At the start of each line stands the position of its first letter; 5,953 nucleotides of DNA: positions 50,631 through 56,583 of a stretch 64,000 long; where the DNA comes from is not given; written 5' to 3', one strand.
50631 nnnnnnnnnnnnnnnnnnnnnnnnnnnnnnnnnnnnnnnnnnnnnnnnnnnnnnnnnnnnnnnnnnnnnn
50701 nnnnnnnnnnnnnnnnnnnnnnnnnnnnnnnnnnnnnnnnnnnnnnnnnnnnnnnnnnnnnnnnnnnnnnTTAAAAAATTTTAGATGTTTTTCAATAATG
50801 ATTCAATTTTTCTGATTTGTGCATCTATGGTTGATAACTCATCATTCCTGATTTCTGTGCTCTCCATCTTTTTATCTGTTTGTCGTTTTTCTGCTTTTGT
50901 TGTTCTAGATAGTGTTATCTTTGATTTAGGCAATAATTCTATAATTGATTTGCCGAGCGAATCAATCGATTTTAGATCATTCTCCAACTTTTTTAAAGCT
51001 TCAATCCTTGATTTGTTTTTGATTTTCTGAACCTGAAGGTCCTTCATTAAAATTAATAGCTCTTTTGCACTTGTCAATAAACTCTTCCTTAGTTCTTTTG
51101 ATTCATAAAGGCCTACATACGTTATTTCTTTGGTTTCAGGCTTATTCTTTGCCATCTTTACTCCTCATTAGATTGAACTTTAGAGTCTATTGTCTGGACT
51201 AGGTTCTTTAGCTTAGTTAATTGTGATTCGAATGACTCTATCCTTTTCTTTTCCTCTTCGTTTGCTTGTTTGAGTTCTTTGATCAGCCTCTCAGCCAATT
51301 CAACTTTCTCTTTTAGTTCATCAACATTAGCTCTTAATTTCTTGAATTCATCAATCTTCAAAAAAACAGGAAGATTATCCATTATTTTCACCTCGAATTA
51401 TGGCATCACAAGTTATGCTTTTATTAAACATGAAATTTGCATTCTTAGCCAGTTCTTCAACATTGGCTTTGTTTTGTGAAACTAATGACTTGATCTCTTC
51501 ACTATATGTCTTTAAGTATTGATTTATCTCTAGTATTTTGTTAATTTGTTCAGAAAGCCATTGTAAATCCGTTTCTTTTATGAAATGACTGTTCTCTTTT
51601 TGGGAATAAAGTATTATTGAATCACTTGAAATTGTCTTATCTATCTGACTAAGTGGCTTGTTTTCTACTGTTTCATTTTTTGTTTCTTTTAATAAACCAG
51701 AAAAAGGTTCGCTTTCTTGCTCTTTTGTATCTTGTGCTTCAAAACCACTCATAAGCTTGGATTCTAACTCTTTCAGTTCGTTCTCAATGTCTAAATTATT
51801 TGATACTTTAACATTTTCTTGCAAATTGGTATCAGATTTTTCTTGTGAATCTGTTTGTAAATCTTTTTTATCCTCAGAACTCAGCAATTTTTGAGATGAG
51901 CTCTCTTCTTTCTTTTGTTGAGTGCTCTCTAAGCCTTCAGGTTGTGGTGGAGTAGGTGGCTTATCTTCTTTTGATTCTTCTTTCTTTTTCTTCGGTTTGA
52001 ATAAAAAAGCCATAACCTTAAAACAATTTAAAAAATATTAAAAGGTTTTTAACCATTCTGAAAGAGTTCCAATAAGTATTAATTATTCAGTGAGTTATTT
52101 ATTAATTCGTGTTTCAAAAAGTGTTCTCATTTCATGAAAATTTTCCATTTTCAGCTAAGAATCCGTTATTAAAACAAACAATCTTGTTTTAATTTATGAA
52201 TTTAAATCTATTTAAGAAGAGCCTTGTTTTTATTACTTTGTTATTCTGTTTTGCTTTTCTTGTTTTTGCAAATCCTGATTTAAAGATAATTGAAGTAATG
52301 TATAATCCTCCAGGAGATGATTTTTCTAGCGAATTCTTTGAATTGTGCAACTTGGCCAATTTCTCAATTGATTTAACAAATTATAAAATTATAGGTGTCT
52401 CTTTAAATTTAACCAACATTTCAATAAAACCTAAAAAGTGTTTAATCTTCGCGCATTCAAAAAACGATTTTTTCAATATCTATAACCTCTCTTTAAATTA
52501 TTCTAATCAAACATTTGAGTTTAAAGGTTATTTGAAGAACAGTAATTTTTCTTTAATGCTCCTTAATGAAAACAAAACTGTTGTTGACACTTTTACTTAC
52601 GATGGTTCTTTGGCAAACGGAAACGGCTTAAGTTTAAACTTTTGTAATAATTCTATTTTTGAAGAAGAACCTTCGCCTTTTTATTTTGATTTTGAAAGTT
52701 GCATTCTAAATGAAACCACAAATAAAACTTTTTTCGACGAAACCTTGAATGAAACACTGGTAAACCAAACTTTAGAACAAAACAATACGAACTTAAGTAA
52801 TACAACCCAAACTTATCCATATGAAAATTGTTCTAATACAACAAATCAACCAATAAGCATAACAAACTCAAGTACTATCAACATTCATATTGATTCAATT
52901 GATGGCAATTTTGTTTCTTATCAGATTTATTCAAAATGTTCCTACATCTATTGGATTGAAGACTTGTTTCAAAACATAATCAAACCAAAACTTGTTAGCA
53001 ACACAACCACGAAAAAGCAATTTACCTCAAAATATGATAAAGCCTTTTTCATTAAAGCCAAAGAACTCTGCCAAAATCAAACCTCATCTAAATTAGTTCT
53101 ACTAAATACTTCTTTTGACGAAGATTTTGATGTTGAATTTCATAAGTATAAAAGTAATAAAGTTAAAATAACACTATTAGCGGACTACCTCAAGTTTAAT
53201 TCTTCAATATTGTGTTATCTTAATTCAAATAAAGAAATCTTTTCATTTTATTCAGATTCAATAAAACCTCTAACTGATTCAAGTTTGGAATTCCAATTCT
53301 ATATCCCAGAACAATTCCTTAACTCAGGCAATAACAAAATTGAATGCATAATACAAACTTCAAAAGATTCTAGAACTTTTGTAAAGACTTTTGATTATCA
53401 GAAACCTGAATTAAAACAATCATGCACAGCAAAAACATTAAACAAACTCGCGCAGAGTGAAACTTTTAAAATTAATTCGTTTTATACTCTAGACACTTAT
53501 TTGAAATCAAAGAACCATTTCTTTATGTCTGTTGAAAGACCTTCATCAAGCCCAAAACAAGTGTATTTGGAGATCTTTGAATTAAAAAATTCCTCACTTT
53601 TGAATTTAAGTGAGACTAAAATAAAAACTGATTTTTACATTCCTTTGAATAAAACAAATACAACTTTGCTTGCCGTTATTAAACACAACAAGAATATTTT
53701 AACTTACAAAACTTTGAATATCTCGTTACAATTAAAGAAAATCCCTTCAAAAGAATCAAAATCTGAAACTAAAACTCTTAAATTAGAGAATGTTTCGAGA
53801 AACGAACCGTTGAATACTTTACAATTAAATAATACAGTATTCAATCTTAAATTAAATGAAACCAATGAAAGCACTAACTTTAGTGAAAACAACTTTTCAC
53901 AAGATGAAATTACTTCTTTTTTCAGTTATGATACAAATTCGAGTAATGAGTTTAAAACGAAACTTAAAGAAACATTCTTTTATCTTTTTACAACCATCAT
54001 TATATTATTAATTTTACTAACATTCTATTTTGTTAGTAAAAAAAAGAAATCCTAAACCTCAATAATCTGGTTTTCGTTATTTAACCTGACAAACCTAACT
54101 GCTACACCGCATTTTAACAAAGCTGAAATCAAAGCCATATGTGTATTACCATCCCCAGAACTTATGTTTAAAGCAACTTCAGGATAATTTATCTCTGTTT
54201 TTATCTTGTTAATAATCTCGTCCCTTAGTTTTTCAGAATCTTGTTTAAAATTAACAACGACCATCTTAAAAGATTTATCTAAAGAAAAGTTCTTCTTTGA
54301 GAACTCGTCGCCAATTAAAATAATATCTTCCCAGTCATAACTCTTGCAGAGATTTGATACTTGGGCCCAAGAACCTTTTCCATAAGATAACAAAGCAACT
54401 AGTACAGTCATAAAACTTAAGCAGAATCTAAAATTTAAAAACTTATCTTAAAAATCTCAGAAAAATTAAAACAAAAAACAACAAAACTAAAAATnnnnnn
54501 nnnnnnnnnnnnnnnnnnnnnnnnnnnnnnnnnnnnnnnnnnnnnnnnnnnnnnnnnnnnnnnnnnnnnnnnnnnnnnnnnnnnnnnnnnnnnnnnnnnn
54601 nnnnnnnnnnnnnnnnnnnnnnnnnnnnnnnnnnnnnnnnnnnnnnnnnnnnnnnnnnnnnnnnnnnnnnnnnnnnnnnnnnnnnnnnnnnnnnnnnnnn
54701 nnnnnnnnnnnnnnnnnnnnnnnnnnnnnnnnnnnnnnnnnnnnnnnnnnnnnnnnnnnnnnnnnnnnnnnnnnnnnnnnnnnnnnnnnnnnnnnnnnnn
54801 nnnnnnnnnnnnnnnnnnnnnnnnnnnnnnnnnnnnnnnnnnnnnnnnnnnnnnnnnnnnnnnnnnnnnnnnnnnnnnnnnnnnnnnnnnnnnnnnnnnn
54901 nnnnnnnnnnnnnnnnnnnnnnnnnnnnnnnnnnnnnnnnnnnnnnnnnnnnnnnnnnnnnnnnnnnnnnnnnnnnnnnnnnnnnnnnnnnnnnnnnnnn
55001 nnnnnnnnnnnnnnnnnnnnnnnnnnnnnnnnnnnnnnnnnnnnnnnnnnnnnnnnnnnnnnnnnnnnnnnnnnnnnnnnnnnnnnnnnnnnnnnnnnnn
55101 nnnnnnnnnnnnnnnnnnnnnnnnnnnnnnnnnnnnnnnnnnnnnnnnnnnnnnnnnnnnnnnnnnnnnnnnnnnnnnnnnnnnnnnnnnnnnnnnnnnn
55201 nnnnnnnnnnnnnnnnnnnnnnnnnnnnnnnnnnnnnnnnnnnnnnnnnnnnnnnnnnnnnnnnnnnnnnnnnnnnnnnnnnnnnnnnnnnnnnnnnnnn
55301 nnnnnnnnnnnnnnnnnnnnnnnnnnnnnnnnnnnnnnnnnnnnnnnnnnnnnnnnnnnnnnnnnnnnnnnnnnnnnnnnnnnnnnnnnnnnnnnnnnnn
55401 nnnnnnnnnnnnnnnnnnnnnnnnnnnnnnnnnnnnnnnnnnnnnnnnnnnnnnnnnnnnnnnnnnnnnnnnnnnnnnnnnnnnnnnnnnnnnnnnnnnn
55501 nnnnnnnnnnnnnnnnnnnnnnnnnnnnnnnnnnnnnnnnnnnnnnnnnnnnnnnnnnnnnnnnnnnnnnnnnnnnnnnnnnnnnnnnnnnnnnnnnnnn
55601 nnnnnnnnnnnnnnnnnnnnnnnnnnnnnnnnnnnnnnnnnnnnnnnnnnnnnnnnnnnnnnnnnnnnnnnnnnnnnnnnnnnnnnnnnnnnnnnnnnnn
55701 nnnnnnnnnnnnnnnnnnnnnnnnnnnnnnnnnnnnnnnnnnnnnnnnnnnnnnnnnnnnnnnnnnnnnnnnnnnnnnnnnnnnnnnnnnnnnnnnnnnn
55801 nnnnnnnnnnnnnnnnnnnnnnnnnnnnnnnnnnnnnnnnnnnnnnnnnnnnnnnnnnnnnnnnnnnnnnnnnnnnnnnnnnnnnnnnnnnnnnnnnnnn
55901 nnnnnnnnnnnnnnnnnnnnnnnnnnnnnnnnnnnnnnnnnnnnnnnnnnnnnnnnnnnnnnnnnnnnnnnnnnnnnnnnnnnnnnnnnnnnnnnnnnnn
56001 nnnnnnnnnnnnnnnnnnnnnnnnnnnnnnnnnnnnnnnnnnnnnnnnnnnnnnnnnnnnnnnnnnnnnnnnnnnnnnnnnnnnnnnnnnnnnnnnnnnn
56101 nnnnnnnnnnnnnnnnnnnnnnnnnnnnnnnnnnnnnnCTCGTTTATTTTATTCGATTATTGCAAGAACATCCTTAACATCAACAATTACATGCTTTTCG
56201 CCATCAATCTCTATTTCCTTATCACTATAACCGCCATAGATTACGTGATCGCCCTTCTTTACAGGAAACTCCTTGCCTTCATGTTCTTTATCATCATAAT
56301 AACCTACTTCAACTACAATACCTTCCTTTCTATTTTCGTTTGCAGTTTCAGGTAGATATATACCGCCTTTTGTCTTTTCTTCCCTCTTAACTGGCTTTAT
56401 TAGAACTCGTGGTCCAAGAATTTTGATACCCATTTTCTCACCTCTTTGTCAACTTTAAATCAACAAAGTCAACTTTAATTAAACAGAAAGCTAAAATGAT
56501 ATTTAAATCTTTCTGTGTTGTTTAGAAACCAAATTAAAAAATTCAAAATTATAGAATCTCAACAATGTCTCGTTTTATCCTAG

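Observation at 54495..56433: Bacterial-type groES-groEL operon in an otherwise archaeal gene context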

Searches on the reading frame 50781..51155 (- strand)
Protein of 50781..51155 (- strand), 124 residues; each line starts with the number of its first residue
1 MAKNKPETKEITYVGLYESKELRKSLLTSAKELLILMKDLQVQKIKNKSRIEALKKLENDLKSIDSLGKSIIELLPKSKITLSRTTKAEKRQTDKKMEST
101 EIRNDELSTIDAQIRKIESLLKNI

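Call 54: search_protein_families(library=pfam, proteins=[window:50781-51155:-], max_evalue=0.01)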
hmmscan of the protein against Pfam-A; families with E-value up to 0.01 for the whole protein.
window:50781-51155:- (124 aa): 1 family
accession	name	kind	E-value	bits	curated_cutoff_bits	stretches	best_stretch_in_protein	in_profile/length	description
PF25805.1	IQUB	-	0.0086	16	27.8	0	28-89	37-99/140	IQUB-like domain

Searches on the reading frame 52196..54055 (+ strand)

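Call 6: search_protein_families(library=pfam, proteins=[window:52196-54055:+])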
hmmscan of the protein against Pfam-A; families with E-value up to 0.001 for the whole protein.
window:52196-54055:+ (619 aa): 1 family
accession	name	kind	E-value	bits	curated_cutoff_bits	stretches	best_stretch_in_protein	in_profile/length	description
PF00932.25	LTD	-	4.8e-10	40.2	34.3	1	25-135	4-107/109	Lamin Tail Domain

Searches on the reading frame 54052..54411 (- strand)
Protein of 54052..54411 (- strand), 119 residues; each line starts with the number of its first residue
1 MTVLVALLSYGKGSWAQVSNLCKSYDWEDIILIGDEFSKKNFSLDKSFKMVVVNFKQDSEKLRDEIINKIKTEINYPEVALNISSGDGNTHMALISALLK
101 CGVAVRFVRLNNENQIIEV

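Call 6: search_protein_families(library=pfam, proteins=[window:54052-54411:-])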
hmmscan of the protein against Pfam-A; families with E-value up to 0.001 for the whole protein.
window:54052-54411:- (119 aa): 0 families

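Call 7: search_protein_families(library=ncbifam, proteins=[window:54052-54411:-])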
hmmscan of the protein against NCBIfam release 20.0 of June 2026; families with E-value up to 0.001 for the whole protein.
window:54052-54411:- (119 aa): 0 families

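Call 63: search_protein_families(library=ncbifam, proteins=[window:54052-54411:-], max_evalue=0.1)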
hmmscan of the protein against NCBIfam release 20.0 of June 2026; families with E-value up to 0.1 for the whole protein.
window:54052-54411:- (119 aa): 2 families
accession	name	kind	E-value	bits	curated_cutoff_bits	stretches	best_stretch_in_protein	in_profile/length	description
NF000259.2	blaNDM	exception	0.055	12.6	580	1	61-112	96-146/270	NDM family subclass B1 metallo-beta-lactamase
NF038131.1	choice_anch_K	domain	0.069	13.1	30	1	18-69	108-159/169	choice-of-anchor K domain-containing protein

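Call 72: predict_structure(protein=window:54052-54411:-)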
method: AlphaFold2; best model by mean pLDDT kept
length: 119 residues; sequences in the alignment: 1
mean_pLDDT: 48.4   pTM: 0.41
mean pLDDT of the five models: 48.4, 47.8, 45.0, 44.2, 41.4
residues with pLDDT >= 90: 0; 70-90: 0; 50-70: 56; < 50: 63
segments of 3 or more residues with pLDDT < 50: 1-15, 36-49, 52-63, 68-86
pLDDT, mean of each block of 10 residues (from residue 1): 31 45 54 49 44 45 49 38 47 62 61 56
secondary structure, 60 per line:
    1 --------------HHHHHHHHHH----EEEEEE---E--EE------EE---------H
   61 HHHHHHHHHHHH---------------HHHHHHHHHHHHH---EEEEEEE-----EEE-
elements in order: H15-24 E29-34 H60-72 H88-100 E104-110 E116-118

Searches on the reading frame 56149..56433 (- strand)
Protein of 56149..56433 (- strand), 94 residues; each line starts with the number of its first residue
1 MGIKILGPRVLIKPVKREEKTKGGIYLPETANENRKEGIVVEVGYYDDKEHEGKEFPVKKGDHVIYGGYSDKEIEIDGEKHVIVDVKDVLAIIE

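Call 6: search_protein_families(library=pfam, proteins=[window:56149-56433:-])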
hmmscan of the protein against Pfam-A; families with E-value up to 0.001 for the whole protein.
window:56149-56433:- (94 aa): 1 family
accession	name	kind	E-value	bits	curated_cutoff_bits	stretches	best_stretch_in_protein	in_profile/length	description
PF00166.26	Cpn10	-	3.4e-25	88.3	21.1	1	3-93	2-93/93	Chaperonin 10 Kd subunit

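Call 7: search_protein_families(library=ncbifam, proteins=[window:56149-56433:-])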
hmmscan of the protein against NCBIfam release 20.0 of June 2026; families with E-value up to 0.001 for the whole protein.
window:56149-56433:- (94 aa): 15 families
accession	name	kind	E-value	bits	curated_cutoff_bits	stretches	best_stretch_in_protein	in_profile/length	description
NF001539.0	PRK00364.3-5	equivalog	1e-36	124.9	122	1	1-93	1-89/91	co-chaperone GroES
NF001531.0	PRK00364.2-2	subfamily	1.3e-26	92.5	96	1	1-94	1-94/94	co-chaperone GroES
NF011106.0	PRK14533.1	equivalog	7.8e-23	80.2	128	1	1-94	1-90/91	co-chaperonin GroES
NF001530.0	PRK00364.1-6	equivalog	4.5e-21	74.7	136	1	3-94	11-103/104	co-chaperone GroES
NF001533.0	PRK00364.2-4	subfamily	4.6e-21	74.7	99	1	1-93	4-97/98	co-chaperone GroES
NF001534.0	PRK00364.2-5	equivalog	8.2e-21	73.8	120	1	3-94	2-94/94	co-chaperone GroES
NF001529.0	PRK00364.1-5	subfamily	2.7e-20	72.3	133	1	3-94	3-95/95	co-chaperone GroES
NF001527.0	PRK00364.1-2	subfamily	7.9e-18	64.5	120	1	1-94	1-95/96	co-chaperone GroES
NF001537.0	PRK00364.3-3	equivalog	2.7e-16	59.6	109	1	1-94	1-86/86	co-chaperone GroES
NF001532.0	PRK00364.2-3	equivalog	3.9e-16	58.9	130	1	3-94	2-94/94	co-chaperone GroES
NF001538.0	PRK00364.3-4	equivalog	6.6e-15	55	142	1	3-94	6-91/92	co-chaperone GroES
NF001535.0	PRK00364.3-1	equivalog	1.2e-11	44.8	215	1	2-93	2-89/118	co-chaperone GroES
NF001526.0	PRK00364.1-1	subfamily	1.7e-11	44.2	130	1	1-94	1-96/96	co-chaperone GroES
NF001528.0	PRK00364.1-4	equivalog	2.2e-08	34.2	119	1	3-94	2-94/95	co-chaperone GroES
NF001536.0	PRK00364.3-2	equivalog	2.5e-05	24.2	147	1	10-93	10-99/109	co-chaperone GroES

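Call 65: search_solved_structures(query=window:56149-56433:-, max_evalue=1e-8, show_alignments=2)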
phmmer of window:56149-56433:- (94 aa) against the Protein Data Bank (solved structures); distinct sequences matched with E-value up to 1e-8: 10.
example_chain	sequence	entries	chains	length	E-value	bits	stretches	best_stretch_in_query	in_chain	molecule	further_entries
7ekq_Q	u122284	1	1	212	2.2e-20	76.1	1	5-90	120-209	Chaperonin 23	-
7ekq_R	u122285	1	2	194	9.2e-20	74.1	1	3-92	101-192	Cpn20 co-chaperonin subunit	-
1wnr_A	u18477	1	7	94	3.5e-18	69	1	3-93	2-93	10 kDa chaperonin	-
4v4o_O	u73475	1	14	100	4.2e-18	68.8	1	3-93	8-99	cpn10(GroES)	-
1hx5_A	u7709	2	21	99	2.3e-13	53.6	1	2-93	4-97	10 KDA CHAPERONIN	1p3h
1lep_A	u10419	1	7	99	7.6e-13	51.9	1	3-93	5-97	CHAPERONIN-10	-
8wuw_a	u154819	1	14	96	4.4e-12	49.5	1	8-93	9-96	Co-chaperonin GroES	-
8wux_a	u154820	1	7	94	4.7e-12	49.4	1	8-93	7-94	Co-chaperonin GroES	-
8wuc_a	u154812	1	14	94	4.8e-12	49.3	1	5-94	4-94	Co-chaperonin GroES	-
3nx6_A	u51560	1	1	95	4.9e-12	49.3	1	1-93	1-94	10kDa chaperonin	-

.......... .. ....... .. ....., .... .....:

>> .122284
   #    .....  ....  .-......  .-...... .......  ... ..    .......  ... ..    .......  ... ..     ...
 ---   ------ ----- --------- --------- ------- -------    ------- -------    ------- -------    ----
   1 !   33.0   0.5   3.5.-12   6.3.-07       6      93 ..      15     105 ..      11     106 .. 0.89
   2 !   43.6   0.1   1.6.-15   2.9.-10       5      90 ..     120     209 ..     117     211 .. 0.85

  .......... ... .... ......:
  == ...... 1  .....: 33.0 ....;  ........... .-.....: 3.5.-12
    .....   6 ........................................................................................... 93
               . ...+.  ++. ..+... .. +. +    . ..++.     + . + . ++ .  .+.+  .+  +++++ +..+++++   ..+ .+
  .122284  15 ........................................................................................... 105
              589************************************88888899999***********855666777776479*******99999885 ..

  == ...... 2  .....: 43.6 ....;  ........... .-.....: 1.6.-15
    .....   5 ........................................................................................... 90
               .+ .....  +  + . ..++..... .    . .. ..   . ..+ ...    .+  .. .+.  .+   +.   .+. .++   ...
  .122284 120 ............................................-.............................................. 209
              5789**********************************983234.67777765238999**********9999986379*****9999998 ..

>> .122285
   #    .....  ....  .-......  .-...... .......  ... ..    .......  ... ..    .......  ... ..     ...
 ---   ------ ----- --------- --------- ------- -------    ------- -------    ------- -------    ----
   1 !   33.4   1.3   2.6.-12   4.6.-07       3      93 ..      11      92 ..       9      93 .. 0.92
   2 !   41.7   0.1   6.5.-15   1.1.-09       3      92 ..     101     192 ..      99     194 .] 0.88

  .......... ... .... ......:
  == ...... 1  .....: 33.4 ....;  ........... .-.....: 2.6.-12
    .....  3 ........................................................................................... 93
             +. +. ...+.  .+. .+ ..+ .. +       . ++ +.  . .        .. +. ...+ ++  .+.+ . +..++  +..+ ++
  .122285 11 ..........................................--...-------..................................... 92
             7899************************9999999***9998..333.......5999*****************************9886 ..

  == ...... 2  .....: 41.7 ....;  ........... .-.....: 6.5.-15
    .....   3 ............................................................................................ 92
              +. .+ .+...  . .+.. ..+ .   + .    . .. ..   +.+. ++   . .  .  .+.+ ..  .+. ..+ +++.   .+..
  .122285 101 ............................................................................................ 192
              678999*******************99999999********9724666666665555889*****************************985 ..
